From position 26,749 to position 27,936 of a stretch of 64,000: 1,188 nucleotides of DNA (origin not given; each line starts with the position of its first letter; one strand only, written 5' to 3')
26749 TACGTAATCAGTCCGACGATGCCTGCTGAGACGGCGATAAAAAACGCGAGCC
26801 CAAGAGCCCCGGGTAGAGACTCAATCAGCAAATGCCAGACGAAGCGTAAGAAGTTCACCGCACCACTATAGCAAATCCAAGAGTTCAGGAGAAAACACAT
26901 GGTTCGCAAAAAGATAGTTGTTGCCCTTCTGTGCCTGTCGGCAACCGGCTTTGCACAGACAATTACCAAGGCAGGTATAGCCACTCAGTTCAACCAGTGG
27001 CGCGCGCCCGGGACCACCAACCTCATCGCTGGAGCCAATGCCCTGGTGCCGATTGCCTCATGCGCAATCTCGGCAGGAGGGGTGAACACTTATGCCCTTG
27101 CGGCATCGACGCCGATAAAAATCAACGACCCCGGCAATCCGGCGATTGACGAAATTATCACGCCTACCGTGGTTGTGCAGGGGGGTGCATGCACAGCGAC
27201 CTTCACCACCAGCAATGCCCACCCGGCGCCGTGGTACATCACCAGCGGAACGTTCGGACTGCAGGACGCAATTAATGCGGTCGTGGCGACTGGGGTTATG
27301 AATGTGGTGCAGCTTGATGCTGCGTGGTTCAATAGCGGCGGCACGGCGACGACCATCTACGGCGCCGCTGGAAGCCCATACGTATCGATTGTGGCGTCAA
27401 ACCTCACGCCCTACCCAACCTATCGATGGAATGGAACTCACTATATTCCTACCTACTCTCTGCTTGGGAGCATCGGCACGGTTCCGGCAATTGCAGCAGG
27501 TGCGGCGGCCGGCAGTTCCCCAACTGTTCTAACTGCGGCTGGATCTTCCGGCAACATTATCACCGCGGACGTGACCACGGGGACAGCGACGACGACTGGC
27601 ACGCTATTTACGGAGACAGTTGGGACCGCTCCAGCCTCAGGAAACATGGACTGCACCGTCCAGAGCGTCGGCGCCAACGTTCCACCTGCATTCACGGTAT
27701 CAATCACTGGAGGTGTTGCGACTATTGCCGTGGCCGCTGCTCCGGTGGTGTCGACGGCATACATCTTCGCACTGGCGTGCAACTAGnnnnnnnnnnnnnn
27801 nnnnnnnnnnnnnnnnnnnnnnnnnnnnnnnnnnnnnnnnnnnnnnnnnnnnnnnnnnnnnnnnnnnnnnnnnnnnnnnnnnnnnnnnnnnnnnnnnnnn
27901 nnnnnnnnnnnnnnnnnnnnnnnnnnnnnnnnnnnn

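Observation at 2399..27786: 25-kb array of signal-peptide-bearing fibre/depolymerase-like proteins inside a podovirus-like prophage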

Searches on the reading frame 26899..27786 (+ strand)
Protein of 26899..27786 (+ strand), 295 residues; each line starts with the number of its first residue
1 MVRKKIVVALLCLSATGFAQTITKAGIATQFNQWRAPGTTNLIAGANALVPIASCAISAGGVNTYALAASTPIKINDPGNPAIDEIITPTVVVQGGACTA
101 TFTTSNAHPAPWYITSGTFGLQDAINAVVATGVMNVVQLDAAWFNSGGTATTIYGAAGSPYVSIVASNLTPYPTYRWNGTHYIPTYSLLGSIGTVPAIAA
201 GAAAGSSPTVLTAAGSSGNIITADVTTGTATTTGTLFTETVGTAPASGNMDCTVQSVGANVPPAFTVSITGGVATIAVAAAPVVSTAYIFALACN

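Call 5: search_protein_families(library=pfam, proteins=[window:26899-27786:+], max_evalue=0.01)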
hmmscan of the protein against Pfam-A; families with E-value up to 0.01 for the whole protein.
window:26899-27786:+ (295 aa): 0 families

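Call 6: search_protein_families(library=phrogs, proteins=[window:26899-27786:+], max_evalue=0.01)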
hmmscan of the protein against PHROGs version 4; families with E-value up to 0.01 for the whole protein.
window:26899-27786:+ (295 aa): 0 families

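Call 14: find_encoding_contigs(protein=window:26899-27786:+, flank=10000, max_places=4)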
Protein window:26899-27786:+ (295 aa): 21 contigs read that carry it; 4 places shown.
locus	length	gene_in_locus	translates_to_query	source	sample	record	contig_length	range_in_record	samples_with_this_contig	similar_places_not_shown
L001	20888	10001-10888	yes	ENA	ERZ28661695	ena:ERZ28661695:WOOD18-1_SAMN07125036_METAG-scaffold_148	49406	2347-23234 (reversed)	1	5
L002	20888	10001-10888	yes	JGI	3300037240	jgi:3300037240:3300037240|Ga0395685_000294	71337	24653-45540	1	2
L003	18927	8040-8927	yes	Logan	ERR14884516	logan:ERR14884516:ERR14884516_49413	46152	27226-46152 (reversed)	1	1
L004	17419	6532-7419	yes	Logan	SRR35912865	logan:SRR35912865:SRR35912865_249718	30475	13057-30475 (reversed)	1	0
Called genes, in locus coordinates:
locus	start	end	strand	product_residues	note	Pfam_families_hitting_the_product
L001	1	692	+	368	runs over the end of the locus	-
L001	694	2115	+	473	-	-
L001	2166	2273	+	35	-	-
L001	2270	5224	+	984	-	-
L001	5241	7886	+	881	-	-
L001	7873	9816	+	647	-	-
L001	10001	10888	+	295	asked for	-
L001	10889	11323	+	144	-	-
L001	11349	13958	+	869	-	-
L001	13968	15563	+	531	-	-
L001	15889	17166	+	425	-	-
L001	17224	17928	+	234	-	-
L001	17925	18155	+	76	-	-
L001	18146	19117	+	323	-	-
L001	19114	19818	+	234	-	-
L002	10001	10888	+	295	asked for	-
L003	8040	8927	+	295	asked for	-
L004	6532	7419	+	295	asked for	-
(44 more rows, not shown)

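Call 28: predict_structure(alignment_id=A2)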
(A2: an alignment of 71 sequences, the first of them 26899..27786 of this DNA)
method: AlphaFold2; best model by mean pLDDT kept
length: 295 residues; sequences in the alignment: 71
mean_pLDDT: 91.0   pTM: 0.85
mean pLDDT of the five models: 91.0, 90.6, 90.1, 90.0, 88.8
residues with pLDDT >= 90: 237; 70-90: 33; 50-70: 20; < 50: 5
segments of 3 or more residues with pLDDT < 50: 18-21
pLDDT, mean of each block of 10 residues (from residue 1): 56 53 75 96 98 93 91 97 95 90 98 97 92 91 97 96 95 96 90 87 97 96 95 96 85 95 97 97 97 96
secondary structure, 60 per line:
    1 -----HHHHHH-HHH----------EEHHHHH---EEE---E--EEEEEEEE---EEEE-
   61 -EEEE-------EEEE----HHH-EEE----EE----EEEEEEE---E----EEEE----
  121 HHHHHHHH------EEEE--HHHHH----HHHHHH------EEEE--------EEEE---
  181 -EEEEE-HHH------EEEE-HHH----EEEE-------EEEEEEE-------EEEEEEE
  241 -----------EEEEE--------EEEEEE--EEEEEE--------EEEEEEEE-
elements in order: H6-11 H28-32 E36-38 E45-52 E56-59 E62-65 E73-76 E85-87 E98-104 E113-116 H121-128 E135-138 H141-145 H150-155 E162-165 E174-177 E182-186 E197-200 E209-212 E220-226 E234-240 E252-256 E265-270 E273-278 E287-294

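Call 30: fold_search(model_id=the predicted structure, library=pdb)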
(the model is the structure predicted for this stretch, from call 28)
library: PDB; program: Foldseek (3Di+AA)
matches with E <= 10: 784; with E <= 0.001: 0
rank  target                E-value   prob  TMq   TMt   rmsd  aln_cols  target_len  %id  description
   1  2y7l_A                8.2e-02  0.13  0.19  0.18  17.7       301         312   10  Structure of N-terminal domain of Candida albicans Als9-2 in complex with human fibrinogen gamma peptide (released 2011-10-05)
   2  7eip                  1.1e-01  0.13  0.19  0.08  14.0       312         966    9  Crystal structure of ligand-free chondroitin ABC lyase I (released 2021-08-25)
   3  2y7o                  1.3e-01  0.08  0.17  0.16  17.4       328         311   11  Structure of N-terminal domain of Candida albicans als9-2 - G299W mutant (released 2011-10-05)
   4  4leb_A                1.3e-01  0.14  0.21  0.20  17.6       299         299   12  Structure of the Als3 adhesin from Candida albicans, residues 1-299 (mature sequence) in complex with hepta-threonine (released 2014-05-14)
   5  6tcp_A                1.5e-01  0.06  0.12  0.15  16.6       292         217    9  Crystal structure of the omalizumab Fab Leu158Pro light chain mutant - crystal form II (released 2020-03-18)
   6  4hiz_A                1.7e-01  0.18  0.19  0.10  16.5       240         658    8  Phage phi92 endosialidase (released 2014-01-15)
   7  2gpj                  1.7e-01  0.20  0.16  0.18  10.3       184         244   11  CRYSTAL STRUCTURE OF A SIDEROPHORE-INTERACTING PROTEIN (SPUTCN32_0076) FROM SHEWANELLA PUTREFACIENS CN-32 AT 2.20 A RESO (released 2006-06-13)
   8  4le8_A                1.8e-01  0.13  0.20  0.19  18.3       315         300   11  Structure of the Als3 adhesin from Candida albicans, residues 1-299 (mature sequence) (released 2014-09-24)
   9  4hiz_C                1.8e-01  0.12  0.18  0.10  18.3       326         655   10  Phage phi92 endosialidase (released 2014-01-15)
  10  1hn0                  1.8e-01  0.12  0.19  0.08  14.4       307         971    9  CRYSTAL STRUCTURE OF CHONDROITIN ABC LYASE I FROM PROTEUS VULGARIS AT 1.9 ANGSTROMS RESOLUTION (released 2003-04-08)
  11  2y7m                  1.8e-01  0.11  0.19  0.19  16.8       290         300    9  Structure of N-terminal domain of Candida albicans als9-2 (Pt derivative) (released 2011-10-05)
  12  5fx8_U                2.3e-01  0.08  0.18  0.17  19.6       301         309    9  Complete structure of manganese lipoxygenase of Gaeumannomyces graminis and partial structure of zonadhesin of Komagat (released 2016-06-22)
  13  7eea_A                2.3e-01  0.08  0.14  0.08  14.9       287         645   13  Cyanophage Pam1 tailspike receptor-binding domain (released 2021-10-20)
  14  4hiz_B                2.7e-01  0.14  0.19  0.10  16.2       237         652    9  Phage phi92 endosialidase (released 2014-01-15)
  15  7ben_F                2.7e-01  0.07  0.14  0.18  15.8       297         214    9  Crystal structure of the receptor binding domain of SARS-CoV-2 Spike glycoprotein in a ternary complex with COVOX-253  (released 2021-03-03)
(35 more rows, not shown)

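Call 32: fold_search(model_id=the predicted structure, library=viral)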
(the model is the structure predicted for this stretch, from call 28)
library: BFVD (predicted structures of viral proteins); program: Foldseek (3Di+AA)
matches with E <= 10: 970; with E <= 0.001: 6
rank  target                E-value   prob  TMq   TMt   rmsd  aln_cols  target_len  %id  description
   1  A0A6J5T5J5            3.6e-06  1.00  0.32  0.16  25.3       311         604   15  Uncharacterized protein [uncultured Caudovirales phage]
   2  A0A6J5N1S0            1.0e-05  1.00  0.33  0.12   7.0       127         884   22  Uncharacterized protein [uncultured Caudovirales phage]
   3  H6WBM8                4.9e-05  0.99  0.23  0.12  20.6       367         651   12  Uncharacterized protein [Rhodobacter phage RcapNL]
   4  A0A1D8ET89            6.0e-05  0.77  0.17  0.17  22.9       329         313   12  Uncharacterized protein [Propionibacterium phage Anatole]
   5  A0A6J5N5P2            5.8e-04  0.90  0.21  0.09  17.9       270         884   17  Collagen triple helix repeat [uncultured Caudovirales phage]
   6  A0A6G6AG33            7.7e-04  0.66  0.18  0.08  20.2       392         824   10  (no name in the UniProt tables at hand)
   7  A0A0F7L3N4            1.2e-03  0.87  0.22  0.24  17.5       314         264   13  Uncharacterized protein [uncultured marine virus]
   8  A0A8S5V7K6            1.9e-03  0.54  0.18  0.18  18.8       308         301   13  Uncharacterized protein [Myoviridae sp. ctCpP1]
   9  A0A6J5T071            2.0e-03  0.75  0.21  0.09  26.3       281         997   17  Collagen triple helix repeat (Fragment) [uncultured Caudovirales phage]
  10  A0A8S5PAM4            2.1e-03  0.91  0.21  0.30  21.4       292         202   12  Uncharacterized protein [Siphoviridae sp. ctPat53]
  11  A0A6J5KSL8            2.7e-03  0.75  0.21  0.10  17.4       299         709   12  Collagen triple helix repeat [uncultured Caudovirales phage]
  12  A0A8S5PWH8            3.3e-03  0.30  0.15  0.12  59.5       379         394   10  Baseplate component [Siphoviridae sp. ctPsO101]
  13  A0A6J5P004            6.6e-03  0.66  0.20  0.08  15.3       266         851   15  Uncharacterized protein [uncultured Caudovirales phage]
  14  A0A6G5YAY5            6.6e-03  0.57  0.21  0.11  20.0       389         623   10  (no name in the UniProt tables at hand)
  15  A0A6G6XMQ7            8.7e-03  0.38  0.20  0.14  23.9       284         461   14  (no name in the UniProt tables at hand)
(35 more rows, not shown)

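Call 37: search_dna_similar(query=window:26899-27786:+, collection=phages, mode=protein, max_evalue=0.01, max_rows=15)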
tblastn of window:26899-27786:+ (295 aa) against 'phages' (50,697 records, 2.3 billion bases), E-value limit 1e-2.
No match.

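Call 86: find_related_loci(query=A2, collection=viral_contigs, flank=10000)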
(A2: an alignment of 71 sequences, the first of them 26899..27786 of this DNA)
Query A2 (295 aa) in viral_contigs; peptide patterns used: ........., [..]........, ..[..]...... (x = any residue, [..] = any of these).
600 stretches matched a pattern (row limit reached: there are more); 8 encode a relative of the query (tblastn E <= 1e-3); 8 distinct loci.
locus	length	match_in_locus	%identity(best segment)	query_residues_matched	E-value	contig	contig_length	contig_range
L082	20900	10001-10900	56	1-295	1e-72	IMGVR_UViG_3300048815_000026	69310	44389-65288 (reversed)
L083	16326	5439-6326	34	18-295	9e-25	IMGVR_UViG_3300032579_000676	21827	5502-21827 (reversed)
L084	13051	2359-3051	33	8-244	9e-21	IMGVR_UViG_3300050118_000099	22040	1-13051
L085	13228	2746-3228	34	19-183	2e-18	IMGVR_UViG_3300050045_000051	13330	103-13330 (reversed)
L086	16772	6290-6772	34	19-183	2e-18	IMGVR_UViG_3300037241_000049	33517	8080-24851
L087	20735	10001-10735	31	55-295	3e-11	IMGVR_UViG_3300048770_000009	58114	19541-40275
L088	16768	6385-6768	32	4-125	4e-8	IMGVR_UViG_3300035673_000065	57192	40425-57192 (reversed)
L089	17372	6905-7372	30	4-143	4e-7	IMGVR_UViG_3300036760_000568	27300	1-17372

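Call 98: search_protein_families(library=ncbifam, proteins=[window:26899-27786:+], max_evalue=0.01)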
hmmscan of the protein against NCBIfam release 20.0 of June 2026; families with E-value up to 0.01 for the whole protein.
window:26899-27786:+ (295 aa): 0 families

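Call 105: search_protein_representatives(alignment_id=A2)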
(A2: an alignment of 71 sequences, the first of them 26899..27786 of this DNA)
Query: 71 sequences, 297 profile positions. Proteins with E-value up to 0.001 (for the whole library): 1064; up to 1e-10: 533; up to 1e-30: 177. The best 150 are listed.
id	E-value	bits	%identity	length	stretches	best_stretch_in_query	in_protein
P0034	7.2e-118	409.6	-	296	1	2-297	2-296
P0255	3.1e-103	361.5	-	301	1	1-297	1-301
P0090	3.3e-98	345.0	-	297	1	2-296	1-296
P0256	7.6e-84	297.9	-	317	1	7-297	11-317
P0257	2.2e-81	289.8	-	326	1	7-297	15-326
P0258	5.6e-77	275.3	-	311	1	4-297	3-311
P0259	7.7e-68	245.3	-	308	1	7-297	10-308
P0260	6.7e-67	242.2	-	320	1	5-297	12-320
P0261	5.3e-65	236.0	-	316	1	3-297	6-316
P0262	1.7e-61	224.5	-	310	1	6-297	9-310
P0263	2.7e-60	220.6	-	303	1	7-297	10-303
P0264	3.6e-58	213.6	-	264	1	54-276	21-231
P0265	4.9e-58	213.2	-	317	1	11-297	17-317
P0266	5.8e-58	212.9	-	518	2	7-214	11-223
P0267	1.5e-56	208.3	-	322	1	8-297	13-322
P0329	9.0e-41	156.5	-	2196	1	6-259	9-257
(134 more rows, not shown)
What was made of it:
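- The N-domain starts within the first 57 residues in all but one listed representative, ahead of variable regions in proteins of up to 2196 aa. There are 1064 clusters at 50% identity (call 105).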
